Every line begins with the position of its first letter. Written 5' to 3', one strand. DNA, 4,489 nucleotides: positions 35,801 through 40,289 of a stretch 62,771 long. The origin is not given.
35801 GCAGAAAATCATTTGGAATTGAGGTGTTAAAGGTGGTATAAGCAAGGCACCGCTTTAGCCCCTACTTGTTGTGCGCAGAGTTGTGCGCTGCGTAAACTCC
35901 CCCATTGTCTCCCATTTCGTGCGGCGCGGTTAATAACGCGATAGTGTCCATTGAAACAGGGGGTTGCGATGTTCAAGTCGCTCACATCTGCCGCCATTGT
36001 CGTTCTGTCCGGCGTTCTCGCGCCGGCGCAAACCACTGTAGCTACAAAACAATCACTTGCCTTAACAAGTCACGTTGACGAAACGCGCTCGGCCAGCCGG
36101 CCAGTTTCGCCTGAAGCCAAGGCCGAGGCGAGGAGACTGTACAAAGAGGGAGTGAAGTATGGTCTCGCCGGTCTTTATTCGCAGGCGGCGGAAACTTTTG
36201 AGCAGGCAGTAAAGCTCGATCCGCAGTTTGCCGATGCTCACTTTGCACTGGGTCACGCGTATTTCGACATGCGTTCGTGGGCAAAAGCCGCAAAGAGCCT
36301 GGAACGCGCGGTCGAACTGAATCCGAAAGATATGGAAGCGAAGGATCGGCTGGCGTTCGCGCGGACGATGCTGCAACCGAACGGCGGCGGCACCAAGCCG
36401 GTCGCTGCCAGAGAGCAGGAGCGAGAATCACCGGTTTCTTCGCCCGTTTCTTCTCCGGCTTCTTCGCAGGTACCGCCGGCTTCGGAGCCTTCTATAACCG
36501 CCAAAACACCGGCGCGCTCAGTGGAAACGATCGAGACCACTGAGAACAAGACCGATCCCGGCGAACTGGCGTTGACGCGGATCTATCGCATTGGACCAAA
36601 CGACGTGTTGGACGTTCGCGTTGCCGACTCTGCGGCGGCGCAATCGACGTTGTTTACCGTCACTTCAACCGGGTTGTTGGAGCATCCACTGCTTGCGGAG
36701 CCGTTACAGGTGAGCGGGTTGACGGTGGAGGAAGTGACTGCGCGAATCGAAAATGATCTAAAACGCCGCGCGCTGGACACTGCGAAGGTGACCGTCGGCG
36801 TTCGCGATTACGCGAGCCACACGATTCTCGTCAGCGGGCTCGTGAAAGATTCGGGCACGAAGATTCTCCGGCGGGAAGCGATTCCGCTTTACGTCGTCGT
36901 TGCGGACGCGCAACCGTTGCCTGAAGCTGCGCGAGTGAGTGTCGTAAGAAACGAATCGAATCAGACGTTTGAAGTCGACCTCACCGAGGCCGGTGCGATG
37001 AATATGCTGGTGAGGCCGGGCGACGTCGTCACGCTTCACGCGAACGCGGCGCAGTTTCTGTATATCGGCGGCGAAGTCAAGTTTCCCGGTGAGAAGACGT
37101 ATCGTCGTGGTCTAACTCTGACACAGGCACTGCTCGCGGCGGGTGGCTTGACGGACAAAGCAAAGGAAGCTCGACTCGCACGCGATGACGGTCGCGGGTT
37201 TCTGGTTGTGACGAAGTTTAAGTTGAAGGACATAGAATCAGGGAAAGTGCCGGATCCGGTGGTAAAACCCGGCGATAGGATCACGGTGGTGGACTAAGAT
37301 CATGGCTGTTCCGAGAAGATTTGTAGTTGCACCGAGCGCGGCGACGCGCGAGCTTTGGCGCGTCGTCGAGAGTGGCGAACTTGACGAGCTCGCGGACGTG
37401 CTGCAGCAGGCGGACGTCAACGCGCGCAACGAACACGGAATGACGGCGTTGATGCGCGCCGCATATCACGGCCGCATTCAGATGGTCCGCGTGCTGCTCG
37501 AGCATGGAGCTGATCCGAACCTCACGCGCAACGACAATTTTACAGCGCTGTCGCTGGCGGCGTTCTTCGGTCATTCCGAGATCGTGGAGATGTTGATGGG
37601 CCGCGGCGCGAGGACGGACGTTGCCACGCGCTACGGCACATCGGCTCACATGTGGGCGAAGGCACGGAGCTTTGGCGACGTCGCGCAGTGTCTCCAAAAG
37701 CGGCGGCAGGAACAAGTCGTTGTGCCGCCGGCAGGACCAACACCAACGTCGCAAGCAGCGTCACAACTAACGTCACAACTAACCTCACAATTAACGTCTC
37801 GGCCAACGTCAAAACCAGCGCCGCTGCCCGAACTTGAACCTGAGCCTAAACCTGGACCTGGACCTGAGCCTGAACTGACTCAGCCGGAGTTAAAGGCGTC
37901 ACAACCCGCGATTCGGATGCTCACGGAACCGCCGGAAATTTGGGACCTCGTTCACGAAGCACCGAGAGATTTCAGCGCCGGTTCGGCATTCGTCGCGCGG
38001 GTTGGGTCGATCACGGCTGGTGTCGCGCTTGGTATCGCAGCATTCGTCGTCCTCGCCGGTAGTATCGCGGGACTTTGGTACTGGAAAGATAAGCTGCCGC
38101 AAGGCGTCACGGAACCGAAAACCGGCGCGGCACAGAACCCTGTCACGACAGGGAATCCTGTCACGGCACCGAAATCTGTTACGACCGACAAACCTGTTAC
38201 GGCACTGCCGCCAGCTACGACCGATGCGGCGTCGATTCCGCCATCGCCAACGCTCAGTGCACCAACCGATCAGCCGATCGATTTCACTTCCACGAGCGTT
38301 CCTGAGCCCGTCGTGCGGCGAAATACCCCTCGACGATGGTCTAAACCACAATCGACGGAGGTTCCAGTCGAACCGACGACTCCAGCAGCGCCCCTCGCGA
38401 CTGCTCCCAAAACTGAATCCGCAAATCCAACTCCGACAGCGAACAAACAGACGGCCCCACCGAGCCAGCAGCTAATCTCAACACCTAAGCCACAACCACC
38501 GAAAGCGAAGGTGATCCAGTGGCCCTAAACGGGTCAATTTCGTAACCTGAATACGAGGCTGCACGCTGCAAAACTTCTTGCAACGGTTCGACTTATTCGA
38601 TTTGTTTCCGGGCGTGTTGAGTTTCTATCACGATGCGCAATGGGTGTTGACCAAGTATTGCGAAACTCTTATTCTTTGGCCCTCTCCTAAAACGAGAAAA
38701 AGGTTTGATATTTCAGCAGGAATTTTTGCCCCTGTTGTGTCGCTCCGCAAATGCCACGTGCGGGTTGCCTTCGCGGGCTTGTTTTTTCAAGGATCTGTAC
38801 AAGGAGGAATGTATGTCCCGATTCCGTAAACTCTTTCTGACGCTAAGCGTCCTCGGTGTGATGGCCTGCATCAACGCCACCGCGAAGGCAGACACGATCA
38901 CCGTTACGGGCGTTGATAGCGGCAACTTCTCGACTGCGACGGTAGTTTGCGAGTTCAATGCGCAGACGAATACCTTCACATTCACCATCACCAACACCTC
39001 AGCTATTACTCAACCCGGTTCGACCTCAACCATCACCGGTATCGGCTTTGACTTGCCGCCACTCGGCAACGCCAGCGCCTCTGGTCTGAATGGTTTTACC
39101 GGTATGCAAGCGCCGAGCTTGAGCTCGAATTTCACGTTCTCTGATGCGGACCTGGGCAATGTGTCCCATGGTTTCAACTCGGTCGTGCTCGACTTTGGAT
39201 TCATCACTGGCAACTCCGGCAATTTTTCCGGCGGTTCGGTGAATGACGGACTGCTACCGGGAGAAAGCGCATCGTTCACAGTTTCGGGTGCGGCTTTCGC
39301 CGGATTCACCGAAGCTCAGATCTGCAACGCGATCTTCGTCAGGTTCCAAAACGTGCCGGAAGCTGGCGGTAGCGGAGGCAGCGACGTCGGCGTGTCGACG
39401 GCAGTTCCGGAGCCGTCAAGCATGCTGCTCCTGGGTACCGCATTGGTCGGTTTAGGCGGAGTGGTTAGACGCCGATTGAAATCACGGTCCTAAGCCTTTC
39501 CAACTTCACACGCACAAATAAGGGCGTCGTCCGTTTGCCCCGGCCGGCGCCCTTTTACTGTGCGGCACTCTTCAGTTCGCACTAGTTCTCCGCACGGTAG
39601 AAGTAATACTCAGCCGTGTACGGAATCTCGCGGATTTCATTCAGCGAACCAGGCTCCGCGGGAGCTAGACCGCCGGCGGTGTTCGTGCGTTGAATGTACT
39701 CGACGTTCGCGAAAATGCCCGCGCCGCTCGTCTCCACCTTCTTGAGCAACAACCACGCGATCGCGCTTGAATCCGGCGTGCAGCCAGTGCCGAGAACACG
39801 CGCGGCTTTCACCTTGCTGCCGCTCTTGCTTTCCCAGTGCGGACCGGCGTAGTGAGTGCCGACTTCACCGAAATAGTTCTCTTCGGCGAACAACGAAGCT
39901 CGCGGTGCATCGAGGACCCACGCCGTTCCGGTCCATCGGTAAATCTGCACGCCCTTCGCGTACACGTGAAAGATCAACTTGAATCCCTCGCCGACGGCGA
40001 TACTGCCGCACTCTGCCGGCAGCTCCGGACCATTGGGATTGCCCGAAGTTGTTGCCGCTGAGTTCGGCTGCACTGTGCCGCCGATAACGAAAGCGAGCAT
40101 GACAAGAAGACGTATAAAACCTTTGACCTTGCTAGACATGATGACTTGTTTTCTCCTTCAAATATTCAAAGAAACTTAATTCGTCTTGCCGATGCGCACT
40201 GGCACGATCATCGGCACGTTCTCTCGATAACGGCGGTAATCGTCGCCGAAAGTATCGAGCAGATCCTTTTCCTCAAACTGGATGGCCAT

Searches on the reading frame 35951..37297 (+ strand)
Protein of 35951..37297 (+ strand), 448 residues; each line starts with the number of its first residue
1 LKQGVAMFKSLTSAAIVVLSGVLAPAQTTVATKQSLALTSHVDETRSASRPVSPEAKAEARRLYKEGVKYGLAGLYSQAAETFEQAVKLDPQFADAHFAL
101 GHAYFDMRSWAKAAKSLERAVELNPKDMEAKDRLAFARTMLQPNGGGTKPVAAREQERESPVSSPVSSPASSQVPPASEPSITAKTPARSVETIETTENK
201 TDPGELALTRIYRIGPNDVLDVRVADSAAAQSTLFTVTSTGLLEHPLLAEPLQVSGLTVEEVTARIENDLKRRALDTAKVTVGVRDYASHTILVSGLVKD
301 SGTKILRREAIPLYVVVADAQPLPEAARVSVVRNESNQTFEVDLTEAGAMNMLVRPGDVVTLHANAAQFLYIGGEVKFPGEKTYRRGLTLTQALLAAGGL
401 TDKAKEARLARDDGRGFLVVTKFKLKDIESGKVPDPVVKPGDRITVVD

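Call 24: search_protein_families(library=pfam, proteins=[window:35951-37297:+], max_evalue=0.0001)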
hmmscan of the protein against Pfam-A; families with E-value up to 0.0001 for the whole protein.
window:35951-37297:+ (448 aa): 11 families
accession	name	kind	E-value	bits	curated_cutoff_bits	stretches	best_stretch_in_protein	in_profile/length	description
PF00515.34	TPR_1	-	1.3e-12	47.4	27.8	1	94-127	1-34/34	Tetratricopeptide repeat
PF13414.12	TPR_11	-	2e-12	47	26.8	1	75-106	9-40/42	TPR repeat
PF02563.21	Poly_export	-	3e-12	47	28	1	211-284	6-76/77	Polysaccharide biosynthesis/export protein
PF07719.23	TPR_2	-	5.8e-12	45.2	27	1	94-127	1-34/34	Tetratricopeptide repeat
PF13432.12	TPR_16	-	7.6e-09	36.3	32.7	1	73-127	10-64/65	Tetratricopeptide repeat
PF13181.12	TPR_8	-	2.5e-08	33.9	25.7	0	94-127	1-34/34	Tetratricopeptide repeat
PF14559.12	TPR_19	-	5.1e-08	33.6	25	1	73-129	4-60/68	Tetratricopeptide repeat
PF10531.15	SLBB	-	2.1e-07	31.1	27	1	371-413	3-48/55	SLBB domain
PF22461.2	SLBB_2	-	7.5e-07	29.6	27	0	370-442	3-75/79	SLBB domain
PF13428.12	TPR_14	-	1.3e-06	28.9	23.5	0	95-135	2-42/44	Tetratricopeptide repeat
PF13431.12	TPR_17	-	1.3e-05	25.6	24.4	0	83-112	2-31/34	Tetratricopeptide repeat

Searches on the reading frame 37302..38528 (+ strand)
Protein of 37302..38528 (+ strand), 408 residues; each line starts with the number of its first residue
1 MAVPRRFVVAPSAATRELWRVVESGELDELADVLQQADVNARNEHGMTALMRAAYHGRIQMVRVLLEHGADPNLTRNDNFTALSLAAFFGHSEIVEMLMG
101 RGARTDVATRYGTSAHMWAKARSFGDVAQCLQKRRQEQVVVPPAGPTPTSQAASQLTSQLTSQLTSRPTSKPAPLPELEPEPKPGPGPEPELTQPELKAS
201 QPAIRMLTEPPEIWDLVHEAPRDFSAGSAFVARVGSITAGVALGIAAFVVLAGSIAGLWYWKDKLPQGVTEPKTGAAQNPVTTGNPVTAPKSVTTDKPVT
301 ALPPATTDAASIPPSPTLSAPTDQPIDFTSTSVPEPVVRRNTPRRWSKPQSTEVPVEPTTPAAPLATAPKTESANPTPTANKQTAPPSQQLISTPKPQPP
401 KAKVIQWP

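Call 24: search_protein_families(library=pfam, proteins=[window:37302-38528:+], max_evalue=0.0001)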
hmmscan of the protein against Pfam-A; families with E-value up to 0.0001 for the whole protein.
window:37302-38528:+ (408 aa): 5 families
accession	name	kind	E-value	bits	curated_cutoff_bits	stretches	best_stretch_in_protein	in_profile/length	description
PF13857.12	Ank_5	-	3.6e-18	65.9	27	2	36-86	6-56/56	Ankyrin repeats (many copies)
PF13637.12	Ank_4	-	1.3e-17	63.9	22.7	2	52-98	3-49/50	Ankyrin repeats (many copies)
PF12796.13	Ank_2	-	2.9e-16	60.2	27.3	1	20-106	3-87/90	Ankyrin repeats (3 copies)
PF00023.36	Ank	-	2.9e-15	56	21.1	1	45-75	1-31/33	Ankyrin repeat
PF13606.12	Ank_3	-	1.8e-11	43.5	22.3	1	45-73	1-29/30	Ankyrin repeat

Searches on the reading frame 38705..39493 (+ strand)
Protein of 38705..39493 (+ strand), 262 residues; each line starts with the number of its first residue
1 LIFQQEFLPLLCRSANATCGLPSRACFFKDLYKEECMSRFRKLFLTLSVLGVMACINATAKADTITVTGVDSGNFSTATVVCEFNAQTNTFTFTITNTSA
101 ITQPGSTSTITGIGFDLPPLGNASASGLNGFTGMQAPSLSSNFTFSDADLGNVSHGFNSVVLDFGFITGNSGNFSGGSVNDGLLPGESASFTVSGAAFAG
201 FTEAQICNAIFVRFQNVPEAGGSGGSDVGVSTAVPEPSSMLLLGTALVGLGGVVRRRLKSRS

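Call 24: search_protein_families(library=pfam, proteins=[window:38705-39493:+], max_evalue=0.0001)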
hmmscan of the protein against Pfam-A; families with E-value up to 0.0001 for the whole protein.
window:38705-39493:+ (262 aa): 1 family
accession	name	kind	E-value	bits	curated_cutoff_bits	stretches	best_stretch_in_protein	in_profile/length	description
PF07589.16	PEP-CTERM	-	6.2e-06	26.5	20.7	1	233-256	1-24/24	PEP-CTERM motif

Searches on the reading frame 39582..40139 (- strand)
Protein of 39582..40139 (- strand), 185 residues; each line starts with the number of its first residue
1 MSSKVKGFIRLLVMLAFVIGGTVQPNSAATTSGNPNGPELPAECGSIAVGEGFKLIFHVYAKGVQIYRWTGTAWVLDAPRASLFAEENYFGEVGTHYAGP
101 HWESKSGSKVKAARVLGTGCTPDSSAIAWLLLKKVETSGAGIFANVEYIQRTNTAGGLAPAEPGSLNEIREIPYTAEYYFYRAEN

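Call 24: search_protein_families(library=pfam, proteins=[window:39582-40139:-], max_evalue=0.0001)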
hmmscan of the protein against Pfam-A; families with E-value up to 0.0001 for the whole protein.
window:39582-40139:- (185 aa): 1 family
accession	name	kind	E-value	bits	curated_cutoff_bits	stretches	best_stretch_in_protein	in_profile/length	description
PF11937.13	DUF3455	-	7.3e-20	72.4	25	1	54-182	6-157/157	Protein of unknown function (DUF3455)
